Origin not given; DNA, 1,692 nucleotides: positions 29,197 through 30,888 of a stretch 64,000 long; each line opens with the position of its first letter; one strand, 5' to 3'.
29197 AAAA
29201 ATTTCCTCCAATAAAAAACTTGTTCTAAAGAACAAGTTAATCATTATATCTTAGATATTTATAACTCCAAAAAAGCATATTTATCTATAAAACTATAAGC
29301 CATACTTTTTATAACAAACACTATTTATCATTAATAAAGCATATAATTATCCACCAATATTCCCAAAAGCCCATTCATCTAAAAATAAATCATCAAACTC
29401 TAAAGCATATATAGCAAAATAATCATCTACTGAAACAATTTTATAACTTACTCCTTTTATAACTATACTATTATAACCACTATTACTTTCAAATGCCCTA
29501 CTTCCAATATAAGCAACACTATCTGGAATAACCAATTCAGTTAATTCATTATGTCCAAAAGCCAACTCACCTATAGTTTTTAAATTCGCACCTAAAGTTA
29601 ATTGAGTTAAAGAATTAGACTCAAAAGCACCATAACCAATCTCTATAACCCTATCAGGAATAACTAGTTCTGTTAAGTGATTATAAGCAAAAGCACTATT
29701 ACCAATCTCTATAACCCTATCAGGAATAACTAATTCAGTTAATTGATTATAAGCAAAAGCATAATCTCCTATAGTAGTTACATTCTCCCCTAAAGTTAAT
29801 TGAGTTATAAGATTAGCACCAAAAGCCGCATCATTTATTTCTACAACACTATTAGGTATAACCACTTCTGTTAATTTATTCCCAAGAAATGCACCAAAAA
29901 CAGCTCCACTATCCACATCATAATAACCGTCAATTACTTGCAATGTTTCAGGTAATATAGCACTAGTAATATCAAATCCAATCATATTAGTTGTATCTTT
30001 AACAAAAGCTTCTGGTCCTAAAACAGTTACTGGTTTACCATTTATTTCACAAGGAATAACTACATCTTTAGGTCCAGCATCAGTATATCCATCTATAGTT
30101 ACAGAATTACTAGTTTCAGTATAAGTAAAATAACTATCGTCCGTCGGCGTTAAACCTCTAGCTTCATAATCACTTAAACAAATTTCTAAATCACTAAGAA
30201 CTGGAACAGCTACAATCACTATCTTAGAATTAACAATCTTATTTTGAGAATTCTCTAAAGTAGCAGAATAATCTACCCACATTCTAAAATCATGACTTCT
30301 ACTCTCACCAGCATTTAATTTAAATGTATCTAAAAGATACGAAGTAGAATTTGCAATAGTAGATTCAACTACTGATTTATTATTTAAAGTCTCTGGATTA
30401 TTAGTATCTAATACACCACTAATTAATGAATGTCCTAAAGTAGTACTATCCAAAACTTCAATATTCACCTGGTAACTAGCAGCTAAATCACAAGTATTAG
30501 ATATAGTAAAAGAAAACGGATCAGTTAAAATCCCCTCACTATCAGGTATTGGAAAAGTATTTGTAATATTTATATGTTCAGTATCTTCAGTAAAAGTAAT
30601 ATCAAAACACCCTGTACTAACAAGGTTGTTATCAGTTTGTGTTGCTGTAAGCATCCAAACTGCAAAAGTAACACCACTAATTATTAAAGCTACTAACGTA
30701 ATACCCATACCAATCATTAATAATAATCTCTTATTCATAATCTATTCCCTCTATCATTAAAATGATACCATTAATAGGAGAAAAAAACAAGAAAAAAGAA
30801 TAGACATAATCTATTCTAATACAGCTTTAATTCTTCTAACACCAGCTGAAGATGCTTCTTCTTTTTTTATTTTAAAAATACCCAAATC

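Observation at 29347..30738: Paralog 4 swaps the FGE-like domain for BspA-type leucine-rich repeats encoded by 66-bp tandem DNA repeats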

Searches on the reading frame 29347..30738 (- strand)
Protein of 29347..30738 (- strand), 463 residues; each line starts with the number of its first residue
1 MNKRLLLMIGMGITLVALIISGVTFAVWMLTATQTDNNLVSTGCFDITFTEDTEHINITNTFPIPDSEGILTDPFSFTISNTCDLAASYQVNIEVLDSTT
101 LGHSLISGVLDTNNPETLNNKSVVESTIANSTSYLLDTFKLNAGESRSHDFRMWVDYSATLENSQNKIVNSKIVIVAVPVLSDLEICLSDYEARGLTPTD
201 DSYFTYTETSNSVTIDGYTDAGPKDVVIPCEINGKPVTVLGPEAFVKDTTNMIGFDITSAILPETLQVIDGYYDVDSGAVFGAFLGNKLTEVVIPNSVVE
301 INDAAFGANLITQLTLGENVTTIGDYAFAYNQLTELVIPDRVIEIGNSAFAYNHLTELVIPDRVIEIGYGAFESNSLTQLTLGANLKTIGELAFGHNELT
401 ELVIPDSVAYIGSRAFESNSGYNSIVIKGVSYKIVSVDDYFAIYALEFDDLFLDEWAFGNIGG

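Call 6: search_protein_families(library=pfam, proteins=[window:29347-30738:-], max_evalue=0.1)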
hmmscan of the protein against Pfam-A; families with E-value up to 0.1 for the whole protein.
window:29347-30738:- (463 aa): 2 families
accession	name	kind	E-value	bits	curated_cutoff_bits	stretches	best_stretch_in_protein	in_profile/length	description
PF13306.12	LRR_5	-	6.4e-43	146.1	27.7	2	283-396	7-122/127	BspA type Leucine rich repeat region (6 copies)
PF14564.11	Membrane_bind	-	0.066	14.1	25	0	33-66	61-93/110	Membrane binding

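Call 8: search_protein_families(library=ncbifam, proteins=[window:29347-30738:-], max_evalue=0.1)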
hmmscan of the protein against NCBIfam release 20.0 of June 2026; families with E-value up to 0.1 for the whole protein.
window:29347-30738:- (463 aa): 3 families
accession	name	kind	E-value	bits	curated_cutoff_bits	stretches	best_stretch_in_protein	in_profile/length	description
NF047961.1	adhesin_HupY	equivalog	8.7e-29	100.2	1250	1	217-420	383-588/978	leucine-rich repeat adhesin HupY/LrrG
NF045861.1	glide_Gli349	exception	1.7e-14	51.5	1750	2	289-358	2679-2749/3169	gliding machinery surface structure protein Gli349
NF033724.0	P13_porin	equivalog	0.012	15.5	100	0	310-341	103-134/178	P13 family porin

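Call 10: find_homologous_proteins(query=window:29347-30738:-, max_evalue=0.001)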
Query window:29347-30738:- (463 aa): 2802 proteins with E <= 0.001 among 8000 candidates; the best 120 are listed.
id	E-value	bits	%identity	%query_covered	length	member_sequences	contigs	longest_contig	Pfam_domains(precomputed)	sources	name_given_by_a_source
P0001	0.0e+0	1012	100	100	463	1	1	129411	PF13306.13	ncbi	-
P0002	3.1e-83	298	30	90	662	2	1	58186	PF13306.13,PF05725.19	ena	-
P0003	1.4e-78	283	40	44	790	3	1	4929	PF13306.13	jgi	-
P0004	1.1e-76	277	44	30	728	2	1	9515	PF13306.13,PF26480.1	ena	-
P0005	2.7e-75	272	49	30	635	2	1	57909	PF09479.17,PF13306.13,PF18998.7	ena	-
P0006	4.5e-74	268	40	40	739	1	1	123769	PF13306.13,PF04122.18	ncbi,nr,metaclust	ncbi:Chitin binding protein [Leifsonia rubra CMS 76R]|nr:Chitin binding protein [Leifsonia rubra CMS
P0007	6.5e-71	258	32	52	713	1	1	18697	PF13306.13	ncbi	-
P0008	2.4e-69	253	42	42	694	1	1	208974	PF13306.13,PF05725.19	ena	-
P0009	1.6e-68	250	37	46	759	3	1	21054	PF13306.13,PF05725.19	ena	-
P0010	9.0e-68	247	41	35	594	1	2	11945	PF13306.13,PF00207.29,PF05725.19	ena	-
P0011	6.9e-65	238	48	30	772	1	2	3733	PF13306.13,PF12799.14,PF13855.13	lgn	-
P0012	1.9e-63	233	34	51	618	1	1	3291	PF13306.13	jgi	-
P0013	2.8e-63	233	36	46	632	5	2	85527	PF13306.13,PF12799.14,PF13855.13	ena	-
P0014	2.9e-63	233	41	51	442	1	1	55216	PF13306.13,PF07963.18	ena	-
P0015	3.0e-63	232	40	43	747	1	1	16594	PF09479.17,PF13306.13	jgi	jgi:uncharacterized repeat protein (TIGR02543 family)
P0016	3.1e-63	232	42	32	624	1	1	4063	PF13306.13,PF05725.19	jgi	jgi:hypothetical protein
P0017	2.9e-62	229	43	50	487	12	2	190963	PF13306.13,PF07963.18,PF05725.19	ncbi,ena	-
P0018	5.8e-60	222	35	52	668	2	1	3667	PF13306.13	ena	-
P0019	2.1e-59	220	33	66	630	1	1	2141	PF13306.13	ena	-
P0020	3.3e-59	219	37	44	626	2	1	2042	PF13306.13,PF05725.19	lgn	-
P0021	5.3e-59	218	40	47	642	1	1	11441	PF13306.13,PF00207.29,PF05725.19,PF13855.13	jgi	jgi:hypothetical protein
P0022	2.0e-58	217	36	50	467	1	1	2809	PF13306.13,PF05725.19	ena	-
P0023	2.5e-57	213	34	43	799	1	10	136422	PF13306.13,PF04770.18,PF12799.14,PF13855.13,PF23952.2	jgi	-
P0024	3.0e-57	213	39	32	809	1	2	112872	PF13306.13,PF13855.13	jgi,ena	jgi:hypothetical protein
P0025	5.9e-57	212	38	48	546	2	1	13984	PF13306.13,PF05725.19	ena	-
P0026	1.2e-56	211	41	27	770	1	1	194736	PF13306.13,PF05725.19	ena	-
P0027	1.3e-56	211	39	49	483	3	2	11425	PF13306.13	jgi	-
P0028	1.5e-56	210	39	39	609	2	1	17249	PF13306.13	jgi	jgi:hypothetical protein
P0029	1.5e-56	210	38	40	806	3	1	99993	PF13306.13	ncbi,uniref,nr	ncbi:adhesion exoprotein [Levilactobacillus hammesii DSM 16381]|uniref:Adhesion exoprotein n=1 Tax=L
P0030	3.3e-56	209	34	47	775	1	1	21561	PF13306.13,PF05725.19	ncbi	-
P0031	4.1e-56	209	35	36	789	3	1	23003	PF13306.13,PF00632.31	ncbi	-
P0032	2.1e-55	207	38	50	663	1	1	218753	PF13306.13,PF07963.18,PF05725.19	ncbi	ncbi:MAG: leucine-rich repeat protein [Candidatus Altimarinota bacterium]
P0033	6.1e-55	205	40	40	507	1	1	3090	PF13306.13,PF05725.19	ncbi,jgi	jgi:hypothetical protein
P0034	9.3e-55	204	40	46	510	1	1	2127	PF13306.13,PF05725.19,PF13855.13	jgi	-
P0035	4.2e-54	202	35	48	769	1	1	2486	PF13306.13,PF07963.18,PF13855.13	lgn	-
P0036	4.5e-54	202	39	44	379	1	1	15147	PF13306.13,PF13620.13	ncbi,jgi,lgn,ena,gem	-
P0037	4.9e-54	202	31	47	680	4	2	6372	PF13306.13,PF05725.19,PF12799.14,PF13855.13,PF23952.2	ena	-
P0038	8.2e-54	201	31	52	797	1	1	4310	PF13306.13,PF13855.13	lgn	-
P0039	8.9e-54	201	40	31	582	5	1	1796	PF13306.13,PF05725.19,PF13855.13,PF23952.2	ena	-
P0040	2.0e-53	200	36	35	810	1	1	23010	PF00069.32,PF13306.13,PF13855.13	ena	-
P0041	2.2e-53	200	37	28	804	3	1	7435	PF13306.13,PF12799.14,PF13855.13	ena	-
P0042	3.2e-53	199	39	28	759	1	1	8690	PF13306.13,PF13855.13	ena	-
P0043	3.9e-53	199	33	48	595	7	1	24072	PF13306.13,PF00207.29,PF05725.19,PF00395.26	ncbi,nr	ncbi:MAG: leucine-rich repeat protein [Tissierellia bacterium]|nr:leucine-rich repeat protein [Tissi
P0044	4.5e-53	199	45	35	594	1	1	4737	PF13306.13,PF00207.29,PF05725.19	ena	-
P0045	5.8e-53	199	42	33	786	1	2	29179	PF13306.13,PF13004.14,PF13855.13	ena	-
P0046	1.3e-52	197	37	44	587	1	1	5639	PF13306.13,PF05725.19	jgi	jgi:hypothetical protein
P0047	2.3e-52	197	38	40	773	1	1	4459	PF13306.13,PF00404.25,PF05725.19,PF13855.13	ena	-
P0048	2.6e-52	196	31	49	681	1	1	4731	PF13306.13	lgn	-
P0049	5.4e-52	195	37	48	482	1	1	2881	PF13306.13,PF05725.19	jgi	jgi:hypothetical protein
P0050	6.0e-52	195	38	41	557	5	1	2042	PF09479.17,PF13306.13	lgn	-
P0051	7.3e-52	195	33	45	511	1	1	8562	PF13306.13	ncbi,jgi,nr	ncbi:MAG: leucine-rich repeat domain-containing protein [Treponema sp.]|jgi:hypothetical protein|nr:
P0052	8.5e-52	195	39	49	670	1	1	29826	PF07532.18,PF13306.13,PF05725.19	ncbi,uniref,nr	ncbi:leucine-rich repeat domain-containing protein [Halalkalibacterium halodurans]|uniref:leucine-ri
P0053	1.3e-51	194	45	32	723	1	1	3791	PF13306.13,PF13855.13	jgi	jgi:hypothetical protein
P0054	1.9e-51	194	38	37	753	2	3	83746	PF13306.13,PF05725.19,PF12799.14,PF13855.13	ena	-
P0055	2.0e-51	193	37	40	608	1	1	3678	PF13306.13,PF13855.13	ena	-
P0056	5.4e-51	192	36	49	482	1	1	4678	PF13306.13,PF00207.29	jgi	jgi:hypothetical protein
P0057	6.0e-51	192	42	47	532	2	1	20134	PF13306.13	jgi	-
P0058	7.0e-51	192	32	43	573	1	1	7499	PF13306.13,PF05725.19,PF12799.14,PF13855.13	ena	-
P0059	7.2e-51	192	34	46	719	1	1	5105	PF13306.13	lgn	-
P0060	7.3e-51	192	42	29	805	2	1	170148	PF13306.13,PF05725.19,PF12799.14,PF13855.13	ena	-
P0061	7.7e-51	192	38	46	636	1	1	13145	PF13306.13,PF07963.18,PF05725.19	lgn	-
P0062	7.9e-51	192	44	28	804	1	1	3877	PF13306.13,PF13855.13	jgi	-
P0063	1.0e-50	191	44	30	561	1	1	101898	PF13306.13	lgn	-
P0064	1.1e-50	191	38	50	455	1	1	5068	PF13306.13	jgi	jgi:hypothetical protein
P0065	1.7e-50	190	41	33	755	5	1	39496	PF13306.13,PF13855.13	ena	-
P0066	3.4e-50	189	35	42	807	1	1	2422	PF13306.13,PF18884.6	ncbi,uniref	ncbi:leucine-rich repeat protein, partial [Aequoribacter sp.]|uniref:leucine-rich repeat protein n=1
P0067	7.0e-50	188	45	36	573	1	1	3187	PF13306.13,PF00395.26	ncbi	-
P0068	1.1e-49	188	46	27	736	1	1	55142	PF13306.13,PF05725.19,PF13855.13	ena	-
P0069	2.0e-49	187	34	49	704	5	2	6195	PF13306.13,PF13855.13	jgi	jgi:hypothetical protein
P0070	4.3e-49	186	36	30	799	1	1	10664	PF13306.13,PF13855.13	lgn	-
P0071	5.8e-49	185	44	32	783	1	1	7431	PF13306.13,PF13004.14,PF13855.13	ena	-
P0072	8.4e-49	185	32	49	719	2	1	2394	PF13306.13,PF13855.13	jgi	-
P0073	1.8e-48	184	37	36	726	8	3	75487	PF13306.13,PF05725.19,PF13855.13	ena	-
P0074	2.0e-48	184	36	47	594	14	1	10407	PF13306.13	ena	-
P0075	2.7e-48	183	28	54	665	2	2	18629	PF13306.13,PF18962.8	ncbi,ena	-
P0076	3.0e-48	183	36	34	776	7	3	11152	PF13306.13,PF13855.13,PF23952.2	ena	-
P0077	3.1e-48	183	42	48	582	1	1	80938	PF13306.13,PF05725.19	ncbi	-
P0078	3.5e-48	183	49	30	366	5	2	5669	PF13306.13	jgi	jgi:hypothetical protein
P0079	5.1e-48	182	37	47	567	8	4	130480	PF13306.13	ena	-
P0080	9.7e-48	181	31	41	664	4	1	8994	PF13306.13,PF12799.14,PF13855.13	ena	-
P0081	1.0e-47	181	38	30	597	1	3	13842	PF13306.13,PF00207.29,PF05725.19,PF12799.14,PF13855.13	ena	-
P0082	1.2e-47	181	40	29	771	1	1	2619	PF13306.13,PF00404.25,PF13855.13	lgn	-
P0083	1.4e-47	181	34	46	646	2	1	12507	PF13306.13,PF05725.19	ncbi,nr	ncbi:MAG: leucine-rich repeat domain-containing protein [Flavobacterium sp.]|nr:leucine-rich repeat 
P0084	1.5e-47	181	42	42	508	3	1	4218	PF13306.13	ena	-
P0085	1.6e-47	181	31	35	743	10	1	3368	PF13306.13,PF00404.25,PF13855.13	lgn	-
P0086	2.7e-47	180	38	47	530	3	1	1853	PF13306.13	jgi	-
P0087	2.9e-47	180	37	37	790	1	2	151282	PF00069.32,PF13306.13,PF05725.19,PF13855.13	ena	-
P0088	3.5e-47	180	27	91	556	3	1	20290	PF13306.13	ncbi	-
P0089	6.2e-47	179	37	48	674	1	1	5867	PF13306.13,PF13855.13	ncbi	-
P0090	8.2e-47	178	36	28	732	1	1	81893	PF13306.13,PF12799.14,PF13855.13,PF23952.2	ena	-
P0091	9.2e-47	178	31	44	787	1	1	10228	PF13306.13,PF13855.13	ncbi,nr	ncbi:MAG: leucine-rich repeat domain-containing protein, partial [Clostridiales bacterium]|nr:leucin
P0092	9.4e-47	178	42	30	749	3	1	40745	PF13306.13,PF13855.13,PF23952.2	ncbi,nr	ncbi:MAG: leucine-rich repeat domain-containing protein [Bacteroidaceae bacterium]|nr:leucine-rich r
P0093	1.1e-46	178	37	37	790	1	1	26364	PF00069.32,PF13306.13,PF05725.19,PF13855.13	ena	-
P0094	1.2e-46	178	32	42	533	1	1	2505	PF19190.7,PF13306.13,PF13004.14,PF05725.19,PF13855.13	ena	-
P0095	1.5e-46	177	27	49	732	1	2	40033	PF13306.13,PF07963.18,PF25697.2,PF13855.13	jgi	-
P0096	1.6e-46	177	39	51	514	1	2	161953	PF13306.13,PF05725.19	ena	-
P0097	1.8e-46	177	29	90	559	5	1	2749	PF13306.13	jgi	-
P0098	3.0e-46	176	41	40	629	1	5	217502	PF13306.13,PF13855.13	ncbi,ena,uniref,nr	ncbi:MAG TPA: leucine-rich repeat domain-containing protein [Candidatus Aphodocola excrementigallina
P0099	3.2e-46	176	33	47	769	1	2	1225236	PF13306.13,PF13855.13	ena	-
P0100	3.6e-46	176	32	45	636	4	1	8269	PF13306.13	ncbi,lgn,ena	-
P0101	3.8e-46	176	36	41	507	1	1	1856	PF13306.13,PF07963.18,PF05725.19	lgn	-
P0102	4.2e-46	176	43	31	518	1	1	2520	PF13306.13,PF05725.19,PF13855.13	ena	-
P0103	5.0e-46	176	32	43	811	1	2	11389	PF13306.13,PF05725.19,PF13855.13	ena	-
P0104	7.8e-46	175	32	53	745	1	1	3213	PF13306.13,PF13855.13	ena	-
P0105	9.4e-46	175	32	35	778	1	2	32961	PF13306.13,PF12799.14,PF13855.13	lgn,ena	-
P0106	1.1e-45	175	33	42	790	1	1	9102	PF00069.32,PF13306.13,PF05725.19,PF13855.13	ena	-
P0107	1.1e-45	175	33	42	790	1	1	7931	PF00069.32,PF13306.13,PF05725.19,PF13855.13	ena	-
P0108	1.1e-45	175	33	42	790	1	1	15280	PF00069.32,PF13306.13,PF05725.19,PF13855.13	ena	-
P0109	1.1e-45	175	36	37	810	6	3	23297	PF13306.13,PF13855.13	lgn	-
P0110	1.1e-45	175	33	42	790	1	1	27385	PF00069.32,PF13306.13,PF05725.19,PF13855.13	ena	-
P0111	1.2e-45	174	35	44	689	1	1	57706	PF13306.13,PF12799.14,PF13855.13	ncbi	-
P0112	3.2e-45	173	39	31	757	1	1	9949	PF13306.13,PF05725.19,PF13855.13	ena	-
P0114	3.4e-45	173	29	53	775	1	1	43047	PF13306.13,PF12799.14,PF13855.13,PF23952.2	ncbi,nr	ncbi:MAG: leucine-rich repeat domain-containing protein [Lachnospiraceae bacterium]|nr:leucine-rich 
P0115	3.7e-45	173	34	37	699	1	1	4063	PF13306.13,PF13855.13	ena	-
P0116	4.7e-45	173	40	28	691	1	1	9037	PF13306.13,PF13855.13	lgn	-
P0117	4.8e-45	172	31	39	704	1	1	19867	PF13306.13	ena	-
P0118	5.1e-45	172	36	51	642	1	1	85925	PF13306.13,PF18962.8,PF05725.19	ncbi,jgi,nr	ncbi:MAG: hypothetical protein COA88_06455 [Kordia sp.]|nr:MAG: hypothetical protein COA88_06455 [Ko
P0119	5.3e-45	172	32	45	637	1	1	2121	PF13306.13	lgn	-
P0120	5.9e-45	172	38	42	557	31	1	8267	PF13306.13,PF19403.6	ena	-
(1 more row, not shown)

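Call 11: find_encoding_contigs(protein=P0001, flank=3000, max_places=4)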
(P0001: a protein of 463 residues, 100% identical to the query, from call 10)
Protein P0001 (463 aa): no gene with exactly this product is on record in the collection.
